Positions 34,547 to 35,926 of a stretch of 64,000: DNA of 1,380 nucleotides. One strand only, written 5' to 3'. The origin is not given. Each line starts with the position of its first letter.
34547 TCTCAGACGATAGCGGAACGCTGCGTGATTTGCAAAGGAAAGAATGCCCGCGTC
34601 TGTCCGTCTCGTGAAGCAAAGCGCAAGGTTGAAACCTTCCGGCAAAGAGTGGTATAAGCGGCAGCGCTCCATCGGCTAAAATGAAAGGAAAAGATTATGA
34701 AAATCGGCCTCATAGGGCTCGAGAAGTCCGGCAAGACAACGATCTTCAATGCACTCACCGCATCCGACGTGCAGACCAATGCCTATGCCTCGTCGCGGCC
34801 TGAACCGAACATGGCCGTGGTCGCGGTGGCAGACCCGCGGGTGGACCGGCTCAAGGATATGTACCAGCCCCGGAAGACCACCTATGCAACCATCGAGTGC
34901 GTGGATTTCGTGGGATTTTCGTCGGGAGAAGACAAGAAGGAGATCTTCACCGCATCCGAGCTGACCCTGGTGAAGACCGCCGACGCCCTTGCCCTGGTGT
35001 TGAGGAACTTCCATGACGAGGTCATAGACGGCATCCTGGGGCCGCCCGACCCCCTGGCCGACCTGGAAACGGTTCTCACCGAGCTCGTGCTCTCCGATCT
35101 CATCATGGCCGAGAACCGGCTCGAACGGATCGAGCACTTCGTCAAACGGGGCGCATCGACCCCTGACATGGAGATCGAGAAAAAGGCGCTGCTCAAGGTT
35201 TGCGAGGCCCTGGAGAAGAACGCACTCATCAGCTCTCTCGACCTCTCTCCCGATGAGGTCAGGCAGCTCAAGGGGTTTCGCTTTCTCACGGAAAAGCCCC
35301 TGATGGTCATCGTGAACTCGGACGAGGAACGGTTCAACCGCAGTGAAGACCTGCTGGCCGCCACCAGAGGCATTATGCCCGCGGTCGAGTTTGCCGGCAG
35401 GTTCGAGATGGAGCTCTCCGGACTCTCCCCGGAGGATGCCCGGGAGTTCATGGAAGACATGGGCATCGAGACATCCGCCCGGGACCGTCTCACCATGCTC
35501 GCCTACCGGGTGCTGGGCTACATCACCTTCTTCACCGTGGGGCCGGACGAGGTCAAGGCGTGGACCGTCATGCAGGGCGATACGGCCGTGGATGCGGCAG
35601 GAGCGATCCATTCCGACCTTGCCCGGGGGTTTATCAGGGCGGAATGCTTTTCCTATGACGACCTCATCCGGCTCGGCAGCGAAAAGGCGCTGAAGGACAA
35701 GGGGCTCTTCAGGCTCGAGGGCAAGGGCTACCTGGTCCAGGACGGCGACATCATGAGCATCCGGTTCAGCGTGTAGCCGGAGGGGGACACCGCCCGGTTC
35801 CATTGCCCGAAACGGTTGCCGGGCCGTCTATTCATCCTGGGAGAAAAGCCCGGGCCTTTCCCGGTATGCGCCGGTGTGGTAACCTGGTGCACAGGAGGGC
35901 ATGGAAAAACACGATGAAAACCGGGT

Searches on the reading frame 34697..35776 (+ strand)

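Call 12: search_protein_families(library=pfam, proteins=[window:34697-35776:+], max_evalue=0.001)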
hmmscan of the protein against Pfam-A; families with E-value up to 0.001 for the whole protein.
window:34697-35776:+ (359 aa): 2 families
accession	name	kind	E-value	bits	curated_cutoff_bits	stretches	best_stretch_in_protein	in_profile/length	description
PF06071.19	YchF-GTPase_C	-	1.2e-33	115.5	27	1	276-357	2-83/84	Protein of unknown function (DUF933)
PF01926.29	MMR_HSR1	-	5.6e-07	30.1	21.9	1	2-105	1-85/113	50S ribosome-binding GTPase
